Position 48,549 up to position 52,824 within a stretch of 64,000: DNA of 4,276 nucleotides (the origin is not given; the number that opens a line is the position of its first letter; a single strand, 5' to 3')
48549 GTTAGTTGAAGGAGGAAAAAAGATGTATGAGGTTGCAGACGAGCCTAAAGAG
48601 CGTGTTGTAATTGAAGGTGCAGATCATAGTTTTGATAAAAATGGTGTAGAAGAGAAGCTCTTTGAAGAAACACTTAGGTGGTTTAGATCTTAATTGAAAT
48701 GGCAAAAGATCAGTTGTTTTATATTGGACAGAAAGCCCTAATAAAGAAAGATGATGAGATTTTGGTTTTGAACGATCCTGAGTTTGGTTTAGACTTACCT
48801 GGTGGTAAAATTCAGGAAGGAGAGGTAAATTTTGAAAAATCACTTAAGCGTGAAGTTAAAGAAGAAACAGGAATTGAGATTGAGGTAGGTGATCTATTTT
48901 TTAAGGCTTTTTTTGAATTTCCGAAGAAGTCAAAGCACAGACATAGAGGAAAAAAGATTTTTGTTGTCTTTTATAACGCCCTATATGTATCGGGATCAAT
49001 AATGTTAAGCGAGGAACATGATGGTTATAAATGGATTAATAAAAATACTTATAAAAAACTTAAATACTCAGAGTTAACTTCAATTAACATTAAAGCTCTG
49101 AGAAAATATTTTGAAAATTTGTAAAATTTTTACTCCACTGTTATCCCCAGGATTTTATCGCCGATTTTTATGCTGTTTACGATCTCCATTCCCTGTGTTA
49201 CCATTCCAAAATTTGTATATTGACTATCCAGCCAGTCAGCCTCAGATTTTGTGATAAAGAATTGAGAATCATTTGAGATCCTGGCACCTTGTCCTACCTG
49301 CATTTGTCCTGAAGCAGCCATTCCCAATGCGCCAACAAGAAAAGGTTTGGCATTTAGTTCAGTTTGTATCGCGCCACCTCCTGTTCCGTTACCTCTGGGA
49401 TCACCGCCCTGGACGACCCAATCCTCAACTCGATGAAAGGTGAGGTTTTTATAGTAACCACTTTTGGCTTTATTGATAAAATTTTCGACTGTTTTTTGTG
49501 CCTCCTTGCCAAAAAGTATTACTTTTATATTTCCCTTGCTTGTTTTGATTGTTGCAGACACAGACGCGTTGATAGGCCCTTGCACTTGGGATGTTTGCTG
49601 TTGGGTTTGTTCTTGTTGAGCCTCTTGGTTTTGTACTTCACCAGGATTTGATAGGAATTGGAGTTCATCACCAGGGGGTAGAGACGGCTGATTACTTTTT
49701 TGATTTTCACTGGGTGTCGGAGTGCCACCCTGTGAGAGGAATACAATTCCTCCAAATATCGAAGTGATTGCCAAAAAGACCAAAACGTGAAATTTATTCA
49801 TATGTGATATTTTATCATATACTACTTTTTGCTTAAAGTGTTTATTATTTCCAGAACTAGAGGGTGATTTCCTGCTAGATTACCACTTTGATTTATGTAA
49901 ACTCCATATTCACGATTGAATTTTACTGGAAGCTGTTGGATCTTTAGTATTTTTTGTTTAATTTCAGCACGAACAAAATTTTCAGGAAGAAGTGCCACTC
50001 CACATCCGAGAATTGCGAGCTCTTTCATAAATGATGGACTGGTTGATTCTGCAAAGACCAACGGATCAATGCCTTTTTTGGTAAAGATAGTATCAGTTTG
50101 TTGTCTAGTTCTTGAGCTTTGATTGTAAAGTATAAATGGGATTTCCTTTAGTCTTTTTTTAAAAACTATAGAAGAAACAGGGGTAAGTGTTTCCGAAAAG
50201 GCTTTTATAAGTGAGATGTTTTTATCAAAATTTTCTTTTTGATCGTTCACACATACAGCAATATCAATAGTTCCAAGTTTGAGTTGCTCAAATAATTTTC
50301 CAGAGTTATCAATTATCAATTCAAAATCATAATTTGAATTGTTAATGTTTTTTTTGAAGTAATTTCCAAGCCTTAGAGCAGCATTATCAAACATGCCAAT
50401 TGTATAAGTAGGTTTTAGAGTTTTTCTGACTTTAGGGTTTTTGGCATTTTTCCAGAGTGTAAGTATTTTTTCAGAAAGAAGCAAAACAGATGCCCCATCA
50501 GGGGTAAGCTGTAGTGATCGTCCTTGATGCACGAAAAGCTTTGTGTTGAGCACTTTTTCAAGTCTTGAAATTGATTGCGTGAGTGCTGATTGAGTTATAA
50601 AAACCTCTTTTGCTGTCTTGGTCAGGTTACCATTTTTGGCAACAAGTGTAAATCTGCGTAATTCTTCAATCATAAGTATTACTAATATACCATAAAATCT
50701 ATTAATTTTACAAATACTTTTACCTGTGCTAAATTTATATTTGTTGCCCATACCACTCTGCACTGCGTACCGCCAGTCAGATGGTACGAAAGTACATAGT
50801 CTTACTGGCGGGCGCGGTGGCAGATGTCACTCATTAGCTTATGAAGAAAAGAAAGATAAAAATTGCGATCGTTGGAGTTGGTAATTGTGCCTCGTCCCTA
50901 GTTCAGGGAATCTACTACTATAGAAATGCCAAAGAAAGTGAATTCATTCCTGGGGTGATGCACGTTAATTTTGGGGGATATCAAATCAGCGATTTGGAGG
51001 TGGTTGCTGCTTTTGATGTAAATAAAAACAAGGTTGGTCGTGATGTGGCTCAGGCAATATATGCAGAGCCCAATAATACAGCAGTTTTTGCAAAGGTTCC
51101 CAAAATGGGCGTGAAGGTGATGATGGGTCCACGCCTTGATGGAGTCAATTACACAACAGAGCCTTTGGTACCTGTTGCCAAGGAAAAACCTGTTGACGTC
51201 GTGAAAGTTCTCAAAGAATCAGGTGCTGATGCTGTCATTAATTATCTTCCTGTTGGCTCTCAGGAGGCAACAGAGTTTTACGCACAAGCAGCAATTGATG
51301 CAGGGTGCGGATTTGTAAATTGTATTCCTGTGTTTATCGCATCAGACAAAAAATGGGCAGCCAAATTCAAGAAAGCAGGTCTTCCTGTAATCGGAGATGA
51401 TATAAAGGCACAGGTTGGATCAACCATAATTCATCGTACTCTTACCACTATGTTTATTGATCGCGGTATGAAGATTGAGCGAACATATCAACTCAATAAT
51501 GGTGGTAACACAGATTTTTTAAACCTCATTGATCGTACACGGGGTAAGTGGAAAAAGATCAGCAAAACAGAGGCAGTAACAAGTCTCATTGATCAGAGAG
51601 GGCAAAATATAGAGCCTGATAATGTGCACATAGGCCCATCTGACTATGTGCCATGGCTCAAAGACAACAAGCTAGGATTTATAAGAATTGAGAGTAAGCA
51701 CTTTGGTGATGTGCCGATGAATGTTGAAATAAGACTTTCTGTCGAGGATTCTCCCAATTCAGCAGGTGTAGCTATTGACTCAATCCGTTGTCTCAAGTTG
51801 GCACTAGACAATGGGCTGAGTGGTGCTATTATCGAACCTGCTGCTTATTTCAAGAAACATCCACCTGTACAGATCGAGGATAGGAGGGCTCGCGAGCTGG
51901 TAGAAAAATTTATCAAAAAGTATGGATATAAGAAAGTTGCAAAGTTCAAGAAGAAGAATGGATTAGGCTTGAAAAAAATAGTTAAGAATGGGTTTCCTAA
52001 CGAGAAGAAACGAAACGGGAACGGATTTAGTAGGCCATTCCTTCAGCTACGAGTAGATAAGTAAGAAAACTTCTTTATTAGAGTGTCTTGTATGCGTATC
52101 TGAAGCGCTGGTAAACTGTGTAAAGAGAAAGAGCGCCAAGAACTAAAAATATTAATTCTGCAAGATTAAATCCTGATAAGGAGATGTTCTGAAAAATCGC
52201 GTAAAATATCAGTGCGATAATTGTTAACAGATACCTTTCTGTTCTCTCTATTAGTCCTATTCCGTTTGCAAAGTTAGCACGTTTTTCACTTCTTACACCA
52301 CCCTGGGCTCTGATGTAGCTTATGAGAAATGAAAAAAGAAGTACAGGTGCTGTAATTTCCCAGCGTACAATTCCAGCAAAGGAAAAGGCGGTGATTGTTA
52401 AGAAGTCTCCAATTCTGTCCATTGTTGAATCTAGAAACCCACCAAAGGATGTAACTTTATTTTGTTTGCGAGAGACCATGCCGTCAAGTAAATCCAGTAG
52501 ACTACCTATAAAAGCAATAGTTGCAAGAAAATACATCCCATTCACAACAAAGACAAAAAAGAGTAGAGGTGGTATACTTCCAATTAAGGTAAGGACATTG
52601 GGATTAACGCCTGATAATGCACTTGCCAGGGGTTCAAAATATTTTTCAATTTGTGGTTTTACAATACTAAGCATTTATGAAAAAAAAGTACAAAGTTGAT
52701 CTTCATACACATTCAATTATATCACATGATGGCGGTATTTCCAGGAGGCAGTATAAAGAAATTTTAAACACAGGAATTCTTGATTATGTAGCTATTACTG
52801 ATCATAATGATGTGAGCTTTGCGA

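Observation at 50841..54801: Compact inositol phospholipid head-group module with archaeal-type parts: MIPS, PIP-synthase-like transferase, PHP phosphatase, DAG kinase and a CarS-like cytidylyltransferase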

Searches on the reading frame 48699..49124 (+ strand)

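Call 3: search_protein_families(library=pfam, proteins=[window:48699-49124:+], max_evalue=0.01)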
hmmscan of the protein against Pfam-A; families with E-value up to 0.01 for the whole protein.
window:48699-49124:+ (141 aa): 1 family
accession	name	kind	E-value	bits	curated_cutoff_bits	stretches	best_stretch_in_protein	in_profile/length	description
PF00293.34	NUDIX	-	2.1e-14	54.1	21.1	1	18-118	14-118/134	NUDIX domain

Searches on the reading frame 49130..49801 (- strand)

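Call 3: search_protein_families(library=pfam, proteins=[window:49130-49801:-], max_evalue=0.01)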
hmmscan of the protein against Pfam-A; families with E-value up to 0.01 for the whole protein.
window:49130-49801:- (223 aa): 1 family
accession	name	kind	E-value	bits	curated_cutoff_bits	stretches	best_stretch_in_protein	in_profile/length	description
PF00160.26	Pro_isomerase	-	3.7e-32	112.2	21.7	1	84-214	3-140/159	Cyclophilin type peptidyl-prolyl cis-trans isomerase/CLD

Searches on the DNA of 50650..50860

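Call 75: search_rna_families(source=window, start=50650, end=50860, threshold=evalue, max_evalue=1)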
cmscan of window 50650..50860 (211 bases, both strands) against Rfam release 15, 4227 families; matches with E-value up to 1: 2.
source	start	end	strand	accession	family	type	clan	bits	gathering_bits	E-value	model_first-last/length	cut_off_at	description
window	50775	50857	-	RF01210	snoU13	Gene; snRNA; snoRNA; CD-box;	CL00081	15.7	46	0.3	1-104/104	no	Small nucleolar RNA U13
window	50758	50818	+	RF03805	bpcv-mir-B1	Gene; miRNA;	-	15.7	90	0.84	1-72/72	no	bpcv-mir-B1 microRNA precursor family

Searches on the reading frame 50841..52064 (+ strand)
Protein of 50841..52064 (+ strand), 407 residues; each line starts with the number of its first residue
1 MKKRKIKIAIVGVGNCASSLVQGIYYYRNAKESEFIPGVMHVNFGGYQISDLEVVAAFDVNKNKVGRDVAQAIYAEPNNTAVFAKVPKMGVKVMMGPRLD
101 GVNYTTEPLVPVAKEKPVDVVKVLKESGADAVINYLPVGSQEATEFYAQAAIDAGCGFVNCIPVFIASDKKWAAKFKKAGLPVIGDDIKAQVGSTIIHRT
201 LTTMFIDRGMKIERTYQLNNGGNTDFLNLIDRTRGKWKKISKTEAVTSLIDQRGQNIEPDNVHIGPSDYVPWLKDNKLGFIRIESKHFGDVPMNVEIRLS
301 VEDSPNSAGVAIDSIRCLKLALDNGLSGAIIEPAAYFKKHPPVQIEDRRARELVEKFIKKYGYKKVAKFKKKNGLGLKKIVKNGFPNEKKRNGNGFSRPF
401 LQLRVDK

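Call 3: search_protein_families(library=pfam, proteins=[window:50841-52064:+], max_evalue=0.01)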
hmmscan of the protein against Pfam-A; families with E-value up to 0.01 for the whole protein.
window:50841-52064:+ (407 aa): 1 family
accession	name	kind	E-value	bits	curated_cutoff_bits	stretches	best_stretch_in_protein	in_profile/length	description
PF01658.22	Inos-1-P_synth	-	2.8e-33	114.8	27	1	193-304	1-107/107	Myo-inositol-1-phosphate synthase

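Call 4: search_protein_families(library=ncbifam, proteins=[window:50841-52064:+], max_evalue=0.01)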
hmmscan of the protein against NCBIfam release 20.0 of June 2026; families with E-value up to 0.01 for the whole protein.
window:50841-52064:+ (407 aa): 3 families
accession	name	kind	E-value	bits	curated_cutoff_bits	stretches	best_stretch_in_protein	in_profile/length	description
TIGR03450.1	mycothiol_INO1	equivalog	1e-141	472.3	638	1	6-358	1-355/355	inositol-3-phosphate synthase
NF003996.0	PRK05472.2-5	equivalog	0.00044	20.2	138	0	42-73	93-124/209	redox-sensing transcriptional repressor Rex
NF003995.0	PRK05472.2-4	subfamily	0.0078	15.8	126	0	41-137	98-178/213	redox-sensing transcriptional repressor Rex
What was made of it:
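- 50841..52064 (+): myo-Inositol-phosphate synthase (short prokaryotic type), with a roughly 50-aa basic C-terminal tail. TIGR03450 at 472 bits over residues 6-358, covering model positions 1-355 of 355, below the 638 cut-off (calls 3, 4).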

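Call 45: list_cluster_members(proteins=[P0001, P0121, window:50841-52064:+, window:52078-52674:-, window:53330-54250:+])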
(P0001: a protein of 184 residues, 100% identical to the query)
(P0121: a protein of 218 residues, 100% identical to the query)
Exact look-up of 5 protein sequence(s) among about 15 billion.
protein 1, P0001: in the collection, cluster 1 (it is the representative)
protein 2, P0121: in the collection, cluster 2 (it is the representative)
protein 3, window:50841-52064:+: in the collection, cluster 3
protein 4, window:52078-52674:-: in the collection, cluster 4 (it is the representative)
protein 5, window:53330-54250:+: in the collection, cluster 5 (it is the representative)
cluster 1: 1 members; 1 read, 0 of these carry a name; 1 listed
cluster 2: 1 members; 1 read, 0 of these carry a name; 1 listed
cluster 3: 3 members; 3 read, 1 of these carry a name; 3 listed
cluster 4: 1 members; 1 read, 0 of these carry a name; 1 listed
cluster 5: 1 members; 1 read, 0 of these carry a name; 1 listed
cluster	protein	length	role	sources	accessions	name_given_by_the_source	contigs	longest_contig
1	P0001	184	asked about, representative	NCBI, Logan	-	-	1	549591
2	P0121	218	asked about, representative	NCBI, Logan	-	-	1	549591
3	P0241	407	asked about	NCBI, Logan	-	-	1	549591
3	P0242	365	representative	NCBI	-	-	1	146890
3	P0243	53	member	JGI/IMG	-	myo-inositol-1-phosphate synthase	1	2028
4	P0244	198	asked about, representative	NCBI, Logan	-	-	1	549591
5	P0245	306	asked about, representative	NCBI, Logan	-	-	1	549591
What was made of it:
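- Tried and rejected: Cluster look-ups returned no names or accessions (call 45).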

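Call 55: find_homologous_proteins(query=window:50841-52064:+, max_evalue=1e-20)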
Query window:50841-52064:+ (407 aa): 8000 proteins with E <= 1e-20 among 8000 candidates; the best 120 are listed.
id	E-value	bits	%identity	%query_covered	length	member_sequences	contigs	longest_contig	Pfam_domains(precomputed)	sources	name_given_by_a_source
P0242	1.5e-225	767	91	89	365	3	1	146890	PF01658.23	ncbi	-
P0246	6.9e-218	742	86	92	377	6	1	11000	PF01658.23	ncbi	ncbi:MAG: inositol-3-phosphate synthase [Candidatus Levyibacteriota bacterium]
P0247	2.9e-216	736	87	90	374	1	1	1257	PF01658.23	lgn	-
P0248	3.9e-216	736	88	89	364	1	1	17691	PF01658.23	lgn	-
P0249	4.1e-215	732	87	89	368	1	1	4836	PF01658.23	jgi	jgi:myo-inositol-1-phosphate synthase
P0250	2.5e-214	730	87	89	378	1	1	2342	PF01658.23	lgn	-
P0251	2.7e-214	730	86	89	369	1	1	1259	PF01658.23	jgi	-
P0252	2.9e-214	730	86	89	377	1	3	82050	PF01658.23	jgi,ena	-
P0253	1.1e-206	705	85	89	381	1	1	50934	PF01658.23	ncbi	-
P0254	8.9e-205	698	83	91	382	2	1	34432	PF01658.23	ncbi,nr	ncbi:MAG TPA: inositol-3-phosphate synthase [Candidatus Saccharimonadales bacterium]|nr:inositol-3-p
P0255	9.9e-205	698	83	91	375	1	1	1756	PF01658.23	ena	-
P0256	1.3e-204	698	84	89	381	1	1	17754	PF01658.23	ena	-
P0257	7.3e-204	695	82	92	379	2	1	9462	PF01658.23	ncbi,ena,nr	ncbi:MAG: inositol-3-phosphate synthase [Candidatus Saccharimonadales bacterium]|nr:inositol-3-phosp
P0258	1.4e-202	691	84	89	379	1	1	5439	PF01658.23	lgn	-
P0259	3.2e-202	690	82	92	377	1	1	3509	PF01658.23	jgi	-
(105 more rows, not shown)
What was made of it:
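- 50841..52064 (+): It is 75-91% identical to MIPS of Levybacteria and Saccharimonadales (call 55).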

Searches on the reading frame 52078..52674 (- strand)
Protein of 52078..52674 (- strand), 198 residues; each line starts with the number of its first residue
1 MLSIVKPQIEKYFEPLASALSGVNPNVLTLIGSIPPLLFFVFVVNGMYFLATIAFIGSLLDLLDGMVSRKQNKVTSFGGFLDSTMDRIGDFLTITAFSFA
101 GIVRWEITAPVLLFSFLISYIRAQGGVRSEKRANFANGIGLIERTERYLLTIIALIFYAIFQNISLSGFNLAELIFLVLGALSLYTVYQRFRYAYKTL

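Call 3: search_protein_families(library=pfam, proteins=[window:52078-52674:-], max_evalue=0.01)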
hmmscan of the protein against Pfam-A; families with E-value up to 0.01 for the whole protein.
window:52078-52674:- (198 aa): 1 family
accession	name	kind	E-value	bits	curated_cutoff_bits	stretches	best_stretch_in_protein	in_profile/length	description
PF01066.26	CDP-OH_P_transf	-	5.4e-15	56.5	22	1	24-171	3-138/152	CDP-alcohol phosphatidyltransferase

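Call 4: search_protein_families(library=ncbifam, proteins=[window:52078-52674:-], max_evalue=0.01)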
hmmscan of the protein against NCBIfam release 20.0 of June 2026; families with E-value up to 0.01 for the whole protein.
window:52078-52674:- (198 aa): 9 families
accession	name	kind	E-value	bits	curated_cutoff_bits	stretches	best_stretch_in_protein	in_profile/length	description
NF040950.1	archin_ph_syn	equivalog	1.2e-41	142.7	180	1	5-198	4-191/191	archaetidylinositol phosphate synthase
NF045883.1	PIPSynth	equivalog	3.7e-27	95.3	170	1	7-193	5-191/197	phosphatidylinositol phosphate synthase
NF041135.1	IPPtranDIPPsyn_Thcocales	equivalog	6.6e-10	38.5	580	1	22-158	249-392/419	bifunctional L-myo-inositol-1-phosphate cytidylyltransferase/CDP-L-myo-inositol myo-inositolphosphotransferase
NF052561.1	PIPSynBT1523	equivalog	4.4e-09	36.4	350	1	51-187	64-200/232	hypothetical protein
TIGR00560.1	pgsA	equivalog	1.4e-08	35.5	109.1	1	25-196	4-178/183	CDP-diacylglycerol--glycerol-3-phosphate 3-phosphatidyltransferase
NF053678.1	ClpnSynClsA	equivalog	1.7e-07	31.6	240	1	25-118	6-101/180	cardiolipin synthase ClsA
NF008090.0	PRK10832.1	equivalog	7.5e-06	26.1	304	1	37-194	22-175/182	CDP-diacylglycerol--glycerol-3-phosphate 3-phosphatidyltransferase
TIGR00473.1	pssA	equivalog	2.2e-05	24.6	107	1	53-133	26-108/153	CDP-diacylglycerol--serine O-phosphatidyltransferase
NF038087.1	arch_ser_synth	exception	0.0084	15.7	240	1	27-90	9-75/216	archaetidylserine synthase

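Call 32: search_solved_structures(query=window:52078-52674:-, max_evalue=0.01, show_alignments=3)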
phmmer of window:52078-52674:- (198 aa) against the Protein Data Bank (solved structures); distinct sequences matched with E-value up to 0.01: 8.
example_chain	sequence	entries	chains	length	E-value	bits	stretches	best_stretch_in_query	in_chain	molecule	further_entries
5d91_A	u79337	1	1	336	1.3e-09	41.6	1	13-191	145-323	AF2299 protein,Phosphatidylinositol synthase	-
5d92_D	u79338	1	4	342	1.4e-09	41.5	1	13-191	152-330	AF2299 protein,Phosphatidylinositol synthase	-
6h53_A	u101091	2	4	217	6.2e-09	39.4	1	15-152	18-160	CDP-diacylglycerol--inositol 3-phosphatidyltransferase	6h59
6h5a_A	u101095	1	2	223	6.7e-09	39.3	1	15-152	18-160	CDP-diacylglycerol--inositol 3-phosphatidyltransferase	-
6wm5_A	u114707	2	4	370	1.5e-08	38.1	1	14-154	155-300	AfCTD-Phosphatidylinositol-phosphate synthase (PIPS) fusion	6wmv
4mnd_A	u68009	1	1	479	5.9e-05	26.4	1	17-123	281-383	CTP L-myo-inositol-1-phosphate cytidylyltransferase/CDP-L-myo-inositol myo-inositolphospho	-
7drj_A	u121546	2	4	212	0.0028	21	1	53-196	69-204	CDP-diacylglycerol--glycerol-3-phosphate 3-phosphatidyltransferase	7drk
4o6m_A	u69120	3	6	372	0.0042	20.4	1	21-121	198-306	AF2299, a CDP-alcohol phosphotransferase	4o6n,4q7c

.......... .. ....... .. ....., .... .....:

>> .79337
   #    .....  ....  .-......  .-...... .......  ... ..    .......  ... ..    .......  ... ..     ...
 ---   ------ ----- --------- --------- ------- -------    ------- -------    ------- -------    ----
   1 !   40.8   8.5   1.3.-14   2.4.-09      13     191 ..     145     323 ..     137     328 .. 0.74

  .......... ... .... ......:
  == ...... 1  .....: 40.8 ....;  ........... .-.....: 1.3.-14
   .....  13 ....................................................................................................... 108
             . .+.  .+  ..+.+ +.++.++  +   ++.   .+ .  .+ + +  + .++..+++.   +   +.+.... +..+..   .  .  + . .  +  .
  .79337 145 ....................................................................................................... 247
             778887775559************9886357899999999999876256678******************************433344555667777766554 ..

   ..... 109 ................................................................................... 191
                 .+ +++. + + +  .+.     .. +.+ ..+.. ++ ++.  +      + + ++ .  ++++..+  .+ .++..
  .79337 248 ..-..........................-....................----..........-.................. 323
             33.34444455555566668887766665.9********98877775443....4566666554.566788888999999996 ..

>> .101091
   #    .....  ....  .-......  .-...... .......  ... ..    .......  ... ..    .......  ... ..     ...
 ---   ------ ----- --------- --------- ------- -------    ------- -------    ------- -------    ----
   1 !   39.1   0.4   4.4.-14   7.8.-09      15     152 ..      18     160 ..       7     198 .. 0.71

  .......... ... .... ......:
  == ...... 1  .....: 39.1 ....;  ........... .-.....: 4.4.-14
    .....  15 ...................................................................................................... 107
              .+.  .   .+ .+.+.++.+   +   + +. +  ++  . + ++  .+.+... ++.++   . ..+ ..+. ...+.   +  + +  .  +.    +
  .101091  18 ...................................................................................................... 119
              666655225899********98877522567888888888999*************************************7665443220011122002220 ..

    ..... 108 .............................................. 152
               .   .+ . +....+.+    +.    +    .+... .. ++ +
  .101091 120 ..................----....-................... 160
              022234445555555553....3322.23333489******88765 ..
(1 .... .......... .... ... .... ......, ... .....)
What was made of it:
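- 52078..52674 (-): Class I CDP-alcohol phosphatidyltransferase of the AIP/PIP-synthase type (membrane protein). PDB best hits are 5D91 and 6H53 (call 32).
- The nearest solved structures are PIP synthases (call 32). The DIPP synthase model gives a weak hit (38.5 bits, call 4; 4MND at E=6e-5, call 32).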
